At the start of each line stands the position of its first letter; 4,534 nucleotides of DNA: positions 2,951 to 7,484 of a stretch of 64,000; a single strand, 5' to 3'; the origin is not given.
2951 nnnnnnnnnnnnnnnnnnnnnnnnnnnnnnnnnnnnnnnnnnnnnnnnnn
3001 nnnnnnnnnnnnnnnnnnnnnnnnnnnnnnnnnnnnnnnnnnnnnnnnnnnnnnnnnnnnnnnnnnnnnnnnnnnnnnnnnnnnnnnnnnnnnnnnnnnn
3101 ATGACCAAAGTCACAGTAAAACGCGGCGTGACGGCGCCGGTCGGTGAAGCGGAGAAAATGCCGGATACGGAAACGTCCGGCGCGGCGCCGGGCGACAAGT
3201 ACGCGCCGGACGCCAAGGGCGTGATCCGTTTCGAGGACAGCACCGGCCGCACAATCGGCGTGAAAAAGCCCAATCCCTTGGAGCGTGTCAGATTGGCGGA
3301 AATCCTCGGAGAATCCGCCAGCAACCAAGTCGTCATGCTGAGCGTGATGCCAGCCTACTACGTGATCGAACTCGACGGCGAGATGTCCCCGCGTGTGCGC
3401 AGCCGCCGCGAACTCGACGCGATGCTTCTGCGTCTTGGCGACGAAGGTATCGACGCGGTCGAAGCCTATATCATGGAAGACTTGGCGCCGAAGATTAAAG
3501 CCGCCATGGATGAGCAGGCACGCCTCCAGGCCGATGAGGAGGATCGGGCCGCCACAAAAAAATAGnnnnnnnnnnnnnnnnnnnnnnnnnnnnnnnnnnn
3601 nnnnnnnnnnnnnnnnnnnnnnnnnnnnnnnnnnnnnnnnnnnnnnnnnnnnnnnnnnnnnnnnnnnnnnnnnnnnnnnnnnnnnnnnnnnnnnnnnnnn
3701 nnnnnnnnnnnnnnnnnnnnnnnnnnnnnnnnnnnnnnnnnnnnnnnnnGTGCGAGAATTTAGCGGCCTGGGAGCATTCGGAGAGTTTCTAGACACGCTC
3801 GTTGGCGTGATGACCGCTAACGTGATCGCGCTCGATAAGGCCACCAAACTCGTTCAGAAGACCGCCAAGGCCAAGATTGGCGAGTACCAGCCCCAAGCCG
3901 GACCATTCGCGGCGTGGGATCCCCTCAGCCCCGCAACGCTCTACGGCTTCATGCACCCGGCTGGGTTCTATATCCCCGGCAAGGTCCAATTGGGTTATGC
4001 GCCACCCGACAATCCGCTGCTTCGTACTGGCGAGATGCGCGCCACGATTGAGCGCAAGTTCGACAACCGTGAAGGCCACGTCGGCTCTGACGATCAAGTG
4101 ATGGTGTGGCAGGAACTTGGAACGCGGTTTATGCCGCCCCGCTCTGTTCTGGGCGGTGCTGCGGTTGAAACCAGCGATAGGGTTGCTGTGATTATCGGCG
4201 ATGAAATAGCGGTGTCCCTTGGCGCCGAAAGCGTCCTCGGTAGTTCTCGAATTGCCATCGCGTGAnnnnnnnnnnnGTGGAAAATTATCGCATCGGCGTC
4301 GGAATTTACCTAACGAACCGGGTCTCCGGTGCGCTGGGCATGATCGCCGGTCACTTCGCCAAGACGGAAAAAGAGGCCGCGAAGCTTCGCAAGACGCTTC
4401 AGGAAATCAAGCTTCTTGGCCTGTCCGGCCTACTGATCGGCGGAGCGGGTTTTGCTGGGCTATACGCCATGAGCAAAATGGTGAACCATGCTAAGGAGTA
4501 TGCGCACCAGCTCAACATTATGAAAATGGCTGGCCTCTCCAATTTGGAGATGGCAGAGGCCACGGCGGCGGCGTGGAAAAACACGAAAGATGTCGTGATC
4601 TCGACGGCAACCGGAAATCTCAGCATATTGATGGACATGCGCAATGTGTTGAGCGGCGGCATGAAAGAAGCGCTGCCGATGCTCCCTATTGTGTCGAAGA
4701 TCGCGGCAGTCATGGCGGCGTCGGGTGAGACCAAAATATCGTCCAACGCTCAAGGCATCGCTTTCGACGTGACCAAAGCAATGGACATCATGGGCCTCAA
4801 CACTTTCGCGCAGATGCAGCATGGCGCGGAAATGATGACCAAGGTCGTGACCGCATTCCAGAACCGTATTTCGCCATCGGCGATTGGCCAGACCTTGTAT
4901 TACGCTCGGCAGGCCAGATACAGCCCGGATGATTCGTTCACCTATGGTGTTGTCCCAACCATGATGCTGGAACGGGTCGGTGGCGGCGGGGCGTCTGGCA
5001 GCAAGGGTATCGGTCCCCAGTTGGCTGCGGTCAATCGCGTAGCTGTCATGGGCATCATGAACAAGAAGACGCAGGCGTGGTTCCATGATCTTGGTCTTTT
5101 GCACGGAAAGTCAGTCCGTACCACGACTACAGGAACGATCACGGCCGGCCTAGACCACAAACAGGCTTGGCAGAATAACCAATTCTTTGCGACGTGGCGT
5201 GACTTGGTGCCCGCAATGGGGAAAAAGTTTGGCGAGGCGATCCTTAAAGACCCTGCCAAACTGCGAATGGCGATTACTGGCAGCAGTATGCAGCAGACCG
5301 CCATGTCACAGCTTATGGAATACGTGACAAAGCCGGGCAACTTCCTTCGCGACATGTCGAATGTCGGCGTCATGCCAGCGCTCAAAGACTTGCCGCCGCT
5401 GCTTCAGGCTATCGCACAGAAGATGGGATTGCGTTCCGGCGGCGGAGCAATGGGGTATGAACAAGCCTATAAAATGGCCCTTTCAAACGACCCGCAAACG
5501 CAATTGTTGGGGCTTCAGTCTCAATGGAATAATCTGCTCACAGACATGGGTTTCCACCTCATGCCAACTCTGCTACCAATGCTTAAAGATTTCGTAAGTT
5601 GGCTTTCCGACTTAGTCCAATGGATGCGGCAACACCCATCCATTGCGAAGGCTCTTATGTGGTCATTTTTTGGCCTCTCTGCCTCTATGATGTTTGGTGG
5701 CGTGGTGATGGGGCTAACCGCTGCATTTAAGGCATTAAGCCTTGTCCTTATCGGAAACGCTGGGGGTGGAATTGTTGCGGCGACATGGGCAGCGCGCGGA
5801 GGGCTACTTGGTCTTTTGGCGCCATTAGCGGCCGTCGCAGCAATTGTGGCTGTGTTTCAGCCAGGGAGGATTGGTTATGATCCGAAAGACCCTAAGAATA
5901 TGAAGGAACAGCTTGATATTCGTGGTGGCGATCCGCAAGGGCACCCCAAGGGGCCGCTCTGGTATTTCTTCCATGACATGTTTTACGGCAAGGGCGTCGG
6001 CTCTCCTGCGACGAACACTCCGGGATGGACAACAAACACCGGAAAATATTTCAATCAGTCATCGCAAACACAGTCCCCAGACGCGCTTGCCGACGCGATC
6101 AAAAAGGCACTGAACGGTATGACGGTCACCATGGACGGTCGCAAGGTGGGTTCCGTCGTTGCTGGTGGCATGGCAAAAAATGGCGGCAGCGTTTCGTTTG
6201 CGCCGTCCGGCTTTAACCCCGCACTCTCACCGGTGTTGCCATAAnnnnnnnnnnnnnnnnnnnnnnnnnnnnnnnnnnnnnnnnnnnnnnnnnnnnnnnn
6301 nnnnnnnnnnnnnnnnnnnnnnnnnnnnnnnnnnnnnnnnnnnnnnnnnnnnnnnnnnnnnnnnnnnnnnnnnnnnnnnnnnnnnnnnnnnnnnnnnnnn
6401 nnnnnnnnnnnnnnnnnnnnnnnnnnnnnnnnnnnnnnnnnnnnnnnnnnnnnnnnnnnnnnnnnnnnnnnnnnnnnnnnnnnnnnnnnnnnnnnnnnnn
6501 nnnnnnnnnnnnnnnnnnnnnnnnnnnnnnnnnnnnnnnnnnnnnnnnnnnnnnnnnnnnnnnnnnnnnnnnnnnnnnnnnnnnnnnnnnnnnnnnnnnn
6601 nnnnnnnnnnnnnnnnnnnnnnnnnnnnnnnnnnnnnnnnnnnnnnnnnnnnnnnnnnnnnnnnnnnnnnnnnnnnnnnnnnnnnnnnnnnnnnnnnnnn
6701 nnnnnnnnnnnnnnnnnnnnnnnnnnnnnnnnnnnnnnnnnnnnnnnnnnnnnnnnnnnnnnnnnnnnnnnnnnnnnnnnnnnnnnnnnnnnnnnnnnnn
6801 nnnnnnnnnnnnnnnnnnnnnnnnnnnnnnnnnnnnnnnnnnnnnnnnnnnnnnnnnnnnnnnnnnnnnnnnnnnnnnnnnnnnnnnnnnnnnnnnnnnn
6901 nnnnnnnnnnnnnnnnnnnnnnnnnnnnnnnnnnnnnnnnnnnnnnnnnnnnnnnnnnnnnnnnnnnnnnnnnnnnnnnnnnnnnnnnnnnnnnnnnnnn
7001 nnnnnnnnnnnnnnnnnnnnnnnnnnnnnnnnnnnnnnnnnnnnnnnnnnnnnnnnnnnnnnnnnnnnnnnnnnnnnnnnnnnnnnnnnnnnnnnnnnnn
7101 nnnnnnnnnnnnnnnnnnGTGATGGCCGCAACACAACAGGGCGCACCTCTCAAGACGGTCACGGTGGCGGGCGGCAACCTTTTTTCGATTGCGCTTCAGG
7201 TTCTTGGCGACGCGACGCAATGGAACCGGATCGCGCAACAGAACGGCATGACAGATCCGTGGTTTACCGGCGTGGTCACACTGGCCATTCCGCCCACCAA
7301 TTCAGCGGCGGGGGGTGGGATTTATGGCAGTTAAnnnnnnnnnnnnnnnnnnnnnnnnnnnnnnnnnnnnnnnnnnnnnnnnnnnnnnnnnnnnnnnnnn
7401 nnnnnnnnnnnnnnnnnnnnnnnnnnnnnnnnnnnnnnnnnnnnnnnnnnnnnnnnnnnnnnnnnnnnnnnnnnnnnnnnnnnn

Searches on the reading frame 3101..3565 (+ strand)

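Call 37: search_protein_families(library=phrogs, proteins=[window:3101-3565:+], max_evalue=0.001)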
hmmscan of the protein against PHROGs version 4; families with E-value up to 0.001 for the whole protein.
window:3101-3565:+ (154 aa): 1 family
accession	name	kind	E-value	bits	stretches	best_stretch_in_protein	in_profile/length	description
phrog_20383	-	unknown function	1.8e-17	64.6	1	31-130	11-110/122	-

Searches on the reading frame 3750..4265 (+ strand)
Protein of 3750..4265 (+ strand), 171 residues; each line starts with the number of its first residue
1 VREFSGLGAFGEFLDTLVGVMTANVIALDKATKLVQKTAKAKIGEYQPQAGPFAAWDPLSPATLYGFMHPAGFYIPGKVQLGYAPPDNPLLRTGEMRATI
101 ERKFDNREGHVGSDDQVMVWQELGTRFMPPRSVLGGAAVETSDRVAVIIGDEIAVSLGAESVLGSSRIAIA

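Call 37: search_protein_families(library=phrogs, proteins=[window:3750-4265:+], max_evalue=0.001)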
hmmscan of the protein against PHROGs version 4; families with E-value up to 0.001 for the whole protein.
window:3750-4265:+ (171 aa): 1 family
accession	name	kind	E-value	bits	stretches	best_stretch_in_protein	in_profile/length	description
phrog_222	-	connector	0.00087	20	0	26-114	208-271/276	tail completion or Neck1 protein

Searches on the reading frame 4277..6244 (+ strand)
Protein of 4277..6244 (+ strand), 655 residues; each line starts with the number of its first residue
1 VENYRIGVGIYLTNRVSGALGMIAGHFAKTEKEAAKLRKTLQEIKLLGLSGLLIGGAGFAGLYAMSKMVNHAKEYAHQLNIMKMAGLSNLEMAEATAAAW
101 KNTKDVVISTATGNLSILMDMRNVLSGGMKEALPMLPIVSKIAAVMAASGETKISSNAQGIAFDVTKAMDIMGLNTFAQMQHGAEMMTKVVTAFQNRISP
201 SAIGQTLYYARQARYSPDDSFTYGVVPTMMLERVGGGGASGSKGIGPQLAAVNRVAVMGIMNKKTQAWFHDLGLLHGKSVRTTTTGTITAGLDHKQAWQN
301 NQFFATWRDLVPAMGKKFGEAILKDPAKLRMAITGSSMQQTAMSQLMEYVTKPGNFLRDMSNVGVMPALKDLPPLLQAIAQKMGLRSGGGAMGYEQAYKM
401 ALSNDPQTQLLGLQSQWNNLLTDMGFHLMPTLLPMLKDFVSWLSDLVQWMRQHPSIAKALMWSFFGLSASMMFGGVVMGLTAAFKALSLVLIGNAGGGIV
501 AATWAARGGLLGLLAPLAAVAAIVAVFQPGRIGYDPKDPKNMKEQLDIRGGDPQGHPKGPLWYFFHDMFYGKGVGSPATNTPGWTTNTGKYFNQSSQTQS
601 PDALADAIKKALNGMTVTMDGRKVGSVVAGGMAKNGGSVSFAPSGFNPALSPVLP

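Call 37: search_protein_families(library=phrogs, proteins=[window:4277-6244:+], max_evalue=0.001)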
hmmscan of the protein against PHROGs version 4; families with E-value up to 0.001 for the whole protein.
window:4277-6244:+ (655 aa): 3 families
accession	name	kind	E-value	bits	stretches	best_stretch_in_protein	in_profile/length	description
phrog_2013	-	tail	3.9e-05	23.6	1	418-485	240-307/657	lytic tail protein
phrog_1533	-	tail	0.00019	20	1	403-525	523-660/1688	tail length tape measure protein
phrog_28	-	tail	0.00032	20.3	0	36-524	231-667/1228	tail length tape measure protein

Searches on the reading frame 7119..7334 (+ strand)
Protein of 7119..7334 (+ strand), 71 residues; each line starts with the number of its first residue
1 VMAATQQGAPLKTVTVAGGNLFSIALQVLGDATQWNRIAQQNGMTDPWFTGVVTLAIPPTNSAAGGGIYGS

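Call 65: search_protein_families(library=pfam, proteins=[window:7119-7334:+], max_evalue=0.01)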
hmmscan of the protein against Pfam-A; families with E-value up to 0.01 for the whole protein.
window:7119-7334:+ (71 aa): 0 families

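Call 70: search_solved_structures(query=window:7119-7331:+, max_evalue=10, show_alignments=1)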
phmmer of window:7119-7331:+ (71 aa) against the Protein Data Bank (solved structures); distinct sequences matched with E-value up to 10: 2.
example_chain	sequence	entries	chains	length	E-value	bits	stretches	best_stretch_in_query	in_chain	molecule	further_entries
9gtp_P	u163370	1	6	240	0.012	19.2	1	15-60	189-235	LysM domain-containing protein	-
9ki1_0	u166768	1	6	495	7.7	10.3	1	27-50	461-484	DNA circularization protein N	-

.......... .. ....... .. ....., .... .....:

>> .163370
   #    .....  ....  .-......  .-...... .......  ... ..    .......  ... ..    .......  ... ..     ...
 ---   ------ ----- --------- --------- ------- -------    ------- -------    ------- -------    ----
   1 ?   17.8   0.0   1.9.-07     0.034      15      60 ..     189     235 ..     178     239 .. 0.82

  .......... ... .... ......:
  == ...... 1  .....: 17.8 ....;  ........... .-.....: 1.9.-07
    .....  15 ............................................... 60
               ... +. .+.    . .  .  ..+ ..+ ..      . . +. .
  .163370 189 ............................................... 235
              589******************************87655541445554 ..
